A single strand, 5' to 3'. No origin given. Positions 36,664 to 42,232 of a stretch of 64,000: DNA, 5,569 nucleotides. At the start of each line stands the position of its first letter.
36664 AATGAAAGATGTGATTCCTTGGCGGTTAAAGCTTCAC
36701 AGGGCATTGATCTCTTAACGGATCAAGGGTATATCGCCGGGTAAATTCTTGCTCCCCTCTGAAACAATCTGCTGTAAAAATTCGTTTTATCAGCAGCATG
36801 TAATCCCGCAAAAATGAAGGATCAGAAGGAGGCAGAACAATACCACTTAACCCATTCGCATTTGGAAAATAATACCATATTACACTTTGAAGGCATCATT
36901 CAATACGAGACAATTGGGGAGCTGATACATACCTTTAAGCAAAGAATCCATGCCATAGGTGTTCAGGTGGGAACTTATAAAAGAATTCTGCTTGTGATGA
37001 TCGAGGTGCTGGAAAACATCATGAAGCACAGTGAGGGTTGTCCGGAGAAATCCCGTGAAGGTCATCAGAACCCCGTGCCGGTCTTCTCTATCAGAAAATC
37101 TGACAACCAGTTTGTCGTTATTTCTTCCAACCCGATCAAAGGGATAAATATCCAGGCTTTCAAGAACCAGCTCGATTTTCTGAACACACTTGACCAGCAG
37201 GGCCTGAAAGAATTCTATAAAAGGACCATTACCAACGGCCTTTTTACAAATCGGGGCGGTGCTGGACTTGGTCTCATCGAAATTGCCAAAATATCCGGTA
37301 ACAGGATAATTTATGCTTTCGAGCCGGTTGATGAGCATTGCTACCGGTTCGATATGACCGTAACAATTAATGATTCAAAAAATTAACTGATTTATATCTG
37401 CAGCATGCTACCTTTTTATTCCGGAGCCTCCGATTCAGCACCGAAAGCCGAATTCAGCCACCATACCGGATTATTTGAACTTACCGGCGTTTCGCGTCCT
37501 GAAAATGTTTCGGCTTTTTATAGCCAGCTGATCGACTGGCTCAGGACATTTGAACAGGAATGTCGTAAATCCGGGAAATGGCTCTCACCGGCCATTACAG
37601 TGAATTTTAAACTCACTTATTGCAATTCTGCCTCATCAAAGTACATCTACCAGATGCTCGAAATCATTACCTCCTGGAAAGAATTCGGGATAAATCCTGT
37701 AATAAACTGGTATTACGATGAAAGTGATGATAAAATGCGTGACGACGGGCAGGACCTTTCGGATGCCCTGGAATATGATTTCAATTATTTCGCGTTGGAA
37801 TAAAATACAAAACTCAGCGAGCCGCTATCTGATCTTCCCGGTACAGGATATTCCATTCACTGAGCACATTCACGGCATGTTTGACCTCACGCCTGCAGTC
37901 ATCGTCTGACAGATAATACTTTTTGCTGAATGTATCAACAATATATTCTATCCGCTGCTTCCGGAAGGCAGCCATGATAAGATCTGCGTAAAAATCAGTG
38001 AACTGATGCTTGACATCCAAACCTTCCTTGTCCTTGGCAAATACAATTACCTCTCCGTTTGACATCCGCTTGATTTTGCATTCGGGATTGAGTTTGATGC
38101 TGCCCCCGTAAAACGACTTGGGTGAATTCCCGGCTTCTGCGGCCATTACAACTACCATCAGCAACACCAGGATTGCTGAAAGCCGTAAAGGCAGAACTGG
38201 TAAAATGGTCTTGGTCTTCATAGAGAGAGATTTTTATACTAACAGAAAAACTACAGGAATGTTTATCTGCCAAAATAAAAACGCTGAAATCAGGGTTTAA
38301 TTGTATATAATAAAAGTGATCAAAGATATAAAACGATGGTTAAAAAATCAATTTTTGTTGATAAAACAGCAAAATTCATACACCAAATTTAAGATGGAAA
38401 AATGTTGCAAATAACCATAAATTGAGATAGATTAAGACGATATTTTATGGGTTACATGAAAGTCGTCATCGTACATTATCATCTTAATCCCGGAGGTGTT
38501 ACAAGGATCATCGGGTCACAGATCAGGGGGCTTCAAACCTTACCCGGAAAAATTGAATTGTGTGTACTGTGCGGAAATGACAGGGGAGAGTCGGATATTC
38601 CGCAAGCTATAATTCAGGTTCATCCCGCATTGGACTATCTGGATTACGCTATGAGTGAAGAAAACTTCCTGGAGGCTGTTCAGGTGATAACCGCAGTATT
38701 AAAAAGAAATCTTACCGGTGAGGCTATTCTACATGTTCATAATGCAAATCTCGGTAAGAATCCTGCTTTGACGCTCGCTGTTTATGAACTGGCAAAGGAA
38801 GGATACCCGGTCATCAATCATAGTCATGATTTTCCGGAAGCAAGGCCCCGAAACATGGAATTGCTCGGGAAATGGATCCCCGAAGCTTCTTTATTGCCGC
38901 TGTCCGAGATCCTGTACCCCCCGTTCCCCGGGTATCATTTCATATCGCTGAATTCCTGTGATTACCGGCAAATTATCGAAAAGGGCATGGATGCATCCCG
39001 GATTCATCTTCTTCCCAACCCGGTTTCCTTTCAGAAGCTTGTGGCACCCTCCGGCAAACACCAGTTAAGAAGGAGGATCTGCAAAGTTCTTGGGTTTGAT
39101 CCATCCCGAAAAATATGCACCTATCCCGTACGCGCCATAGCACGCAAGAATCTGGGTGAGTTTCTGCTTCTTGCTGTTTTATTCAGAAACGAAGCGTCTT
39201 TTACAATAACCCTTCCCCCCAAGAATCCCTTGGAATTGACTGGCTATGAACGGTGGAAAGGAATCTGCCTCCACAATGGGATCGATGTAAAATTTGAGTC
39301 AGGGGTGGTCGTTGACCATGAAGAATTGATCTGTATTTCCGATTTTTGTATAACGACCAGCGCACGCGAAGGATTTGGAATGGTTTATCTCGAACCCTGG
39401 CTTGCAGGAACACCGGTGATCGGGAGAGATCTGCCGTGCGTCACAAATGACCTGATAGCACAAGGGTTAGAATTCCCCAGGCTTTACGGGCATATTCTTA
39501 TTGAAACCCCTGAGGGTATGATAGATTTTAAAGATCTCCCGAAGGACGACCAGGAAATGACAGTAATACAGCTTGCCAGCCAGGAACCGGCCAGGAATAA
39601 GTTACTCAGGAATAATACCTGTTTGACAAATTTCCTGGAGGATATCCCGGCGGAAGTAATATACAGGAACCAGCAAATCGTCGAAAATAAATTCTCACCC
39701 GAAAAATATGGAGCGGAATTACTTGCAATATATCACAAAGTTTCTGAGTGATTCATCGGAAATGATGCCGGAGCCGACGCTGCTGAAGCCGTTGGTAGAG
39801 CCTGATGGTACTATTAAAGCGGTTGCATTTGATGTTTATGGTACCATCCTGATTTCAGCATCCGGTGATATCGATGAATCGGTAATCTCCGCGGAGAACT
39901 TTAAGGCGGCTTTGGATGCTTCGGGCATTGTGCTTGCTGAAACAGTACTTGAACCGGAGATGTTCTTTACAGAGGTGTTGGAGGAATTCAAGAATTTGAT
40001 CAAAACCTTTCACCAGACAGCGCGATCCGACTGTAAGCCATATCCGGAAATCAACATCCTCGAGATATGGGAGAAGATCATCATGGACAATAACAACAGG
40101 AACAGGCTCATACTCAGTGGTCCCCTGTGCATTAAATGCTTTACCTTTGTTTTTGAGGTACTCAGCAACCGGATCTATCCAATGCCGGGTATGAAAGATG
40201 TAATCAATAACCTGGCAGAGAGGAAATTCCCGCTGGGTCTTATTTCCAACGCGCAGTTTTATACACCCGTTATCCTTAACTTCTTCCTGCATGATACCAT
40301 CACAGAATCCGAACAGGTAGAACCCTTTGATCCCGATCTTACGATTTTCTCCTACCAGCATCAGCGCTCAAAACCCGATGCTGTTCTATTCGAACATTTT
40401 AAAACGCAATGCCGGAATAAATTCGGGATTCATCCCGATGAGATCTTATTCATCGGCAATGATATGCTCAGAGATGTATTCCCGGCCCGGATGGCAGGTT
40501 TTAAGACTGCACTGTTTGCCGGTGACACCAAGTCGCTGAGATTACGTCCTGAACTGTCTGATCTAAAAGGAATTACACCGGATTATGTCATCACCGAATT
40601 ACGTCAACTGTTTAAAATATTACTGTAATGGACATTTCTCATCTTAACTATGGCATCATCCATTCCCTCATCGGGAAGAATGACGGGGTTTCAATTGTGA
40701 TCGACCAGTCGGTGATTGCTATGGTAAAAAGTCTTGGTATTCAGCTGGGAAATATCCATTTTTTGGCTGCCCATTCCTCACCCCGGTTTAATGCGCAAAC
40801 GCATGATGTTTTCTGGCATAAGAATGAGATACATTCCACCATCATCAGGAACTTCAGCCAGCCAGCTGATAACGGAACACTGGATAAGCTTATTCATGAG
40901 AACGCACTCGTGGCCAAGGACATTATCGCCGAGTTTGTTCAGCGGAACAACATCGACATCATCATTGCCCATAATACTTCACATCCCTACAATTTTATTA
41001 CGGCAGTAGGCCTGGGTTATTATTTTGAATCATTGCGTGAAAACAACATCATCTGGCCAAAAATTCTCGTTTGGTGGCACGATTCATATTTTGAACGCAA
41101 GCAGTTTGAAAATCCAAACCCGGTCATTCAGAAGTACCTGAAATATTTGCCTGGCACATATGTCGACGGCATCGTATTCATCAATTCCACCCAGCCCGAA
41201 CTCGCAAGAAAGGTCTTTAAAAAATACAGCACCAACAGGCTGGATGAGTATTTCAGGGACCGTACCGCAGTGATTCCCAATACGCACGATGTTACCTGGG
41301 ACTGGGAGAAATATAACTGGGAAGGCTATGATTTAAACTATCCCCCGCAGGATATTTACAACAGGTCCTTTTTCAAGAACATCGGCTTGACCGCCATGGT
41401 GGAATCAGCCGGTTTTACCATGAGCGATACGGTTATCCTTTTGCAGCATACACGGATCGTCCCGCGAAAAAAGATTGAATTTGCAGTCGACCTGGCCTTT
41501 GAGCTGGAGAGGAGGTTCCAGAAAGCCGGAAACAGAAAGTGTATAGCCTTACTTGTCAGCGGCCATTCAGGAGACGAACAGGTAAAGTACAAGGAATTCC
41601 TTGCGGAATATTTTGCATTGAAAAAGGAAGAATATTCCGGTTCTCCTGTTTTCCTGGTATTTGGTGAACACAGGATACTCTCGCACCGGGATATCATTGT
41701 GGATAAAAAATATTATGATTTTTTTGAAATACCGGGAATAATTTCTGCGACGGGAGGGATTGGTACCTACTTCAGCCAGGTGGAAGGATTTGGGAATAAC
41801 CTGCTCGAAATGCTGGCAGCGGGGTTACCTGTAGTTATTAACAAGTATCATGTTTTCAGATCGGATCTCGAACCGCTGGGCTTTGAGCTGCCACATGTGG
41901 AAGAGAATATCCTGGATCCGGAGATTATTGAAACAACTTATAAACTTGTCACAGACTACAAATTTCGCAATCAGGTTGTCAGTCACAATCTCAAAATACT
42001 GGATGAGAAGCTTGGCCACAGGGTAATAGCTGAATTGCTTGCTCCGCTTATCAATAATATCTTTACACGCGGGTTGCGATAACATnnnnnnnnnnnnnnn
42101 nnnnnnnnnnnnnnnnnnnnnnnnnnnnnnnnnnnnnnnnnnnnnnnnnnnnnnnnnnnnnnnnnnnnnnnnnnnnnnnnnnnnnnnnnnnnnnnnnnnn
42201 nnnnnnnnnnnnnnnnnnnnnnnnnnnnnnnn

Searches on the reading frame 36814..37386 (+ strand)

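Call 10: search_protein_families(library=pfam, proteins=[window:36814-37386:+], max_evalue=0.001)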
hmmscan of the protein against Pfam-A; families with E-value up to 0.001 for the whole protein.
window:36814-37386:+ (190 aa): 1 family
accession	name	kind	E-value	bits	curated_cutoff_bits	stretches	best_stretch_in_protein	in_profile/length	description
PF19788.4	DUF6272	-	6.5e-27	94.3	26.6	1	54-177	11-132/134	Family of unknown function (DUF6272)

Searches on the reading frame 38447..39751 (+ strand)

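Call 10: search_protein_families(library=pfam, proteins=[window:38447-39751:+], max_evalue=0.001)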
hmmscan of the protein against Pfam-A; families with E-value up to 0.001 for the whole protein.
window:38447-39751:+ (434 aa): 2 families
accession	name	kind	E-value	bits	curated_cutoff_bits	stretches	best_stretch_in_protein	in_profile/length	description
PF00534.26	Glycos_transf_1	-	9.8e-06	25.6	26.4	1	282-339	76-133/172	Glycosyl transferases group 1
PF13692.12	Glyco_trans_1_4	-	5.8e-05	23.8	27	1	281-340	61-118/142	Glycosyl transferases group 1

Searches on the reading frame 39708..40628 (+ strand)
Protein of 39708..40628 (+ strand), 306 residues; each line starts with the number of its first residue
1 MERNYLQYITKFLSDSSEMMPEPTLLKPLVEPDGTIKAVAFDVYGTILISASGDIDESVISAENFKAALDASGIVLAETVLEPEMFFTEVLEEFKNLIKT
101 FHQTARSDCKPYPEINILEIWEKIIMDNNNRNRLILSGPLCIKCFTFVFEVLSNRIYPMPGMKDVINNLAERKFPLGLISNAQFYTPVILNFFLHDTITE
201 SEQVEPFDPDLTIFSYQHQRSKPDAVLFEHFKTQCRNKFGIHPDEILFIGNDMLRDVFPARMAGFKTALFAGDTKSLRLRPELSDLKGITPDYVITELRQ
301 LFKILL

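Call 10: search_protein_families(library=pfam, proteins=[window:39708-40628:+], max_evalue=0.001)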
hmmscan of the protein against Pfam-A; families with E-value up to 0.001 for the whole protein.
window:39708-40628:+ (306 aa): 3 families
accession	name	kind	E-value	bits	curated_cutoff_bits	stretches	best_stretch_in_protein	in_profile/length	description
PF00702.32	Hydrolase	-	4.6e-09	37.4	26.4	1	36-264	1-191/191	haloacid dehalogenase-like hydrolase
PF13419.12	HAD_2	-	5.3e-06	27.1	23.8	1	88-268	21-176/178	Haloacid dehalogenase-like hydrolase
PF13242.12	Hydrolase_like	-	2.1e-05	24.8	22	1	222-300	4-74/75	HAD-hyrolase-like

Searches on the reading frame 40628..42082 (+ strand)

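Call 10: search_protein_families(library=pfam, proteins=[window:40628-42082:+], max_evalue=0.001)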
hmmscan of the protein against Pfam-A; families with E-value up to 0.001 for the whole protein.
window:40628-42082:+ (484 aa): 1 family
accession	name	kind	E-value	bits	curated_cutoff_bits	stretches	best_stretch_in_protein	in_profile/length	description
PF00534.26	Glycos_transf_1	-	0.00011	22.2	26.4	0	383-410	100-127/172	Glycosyl transferases group 1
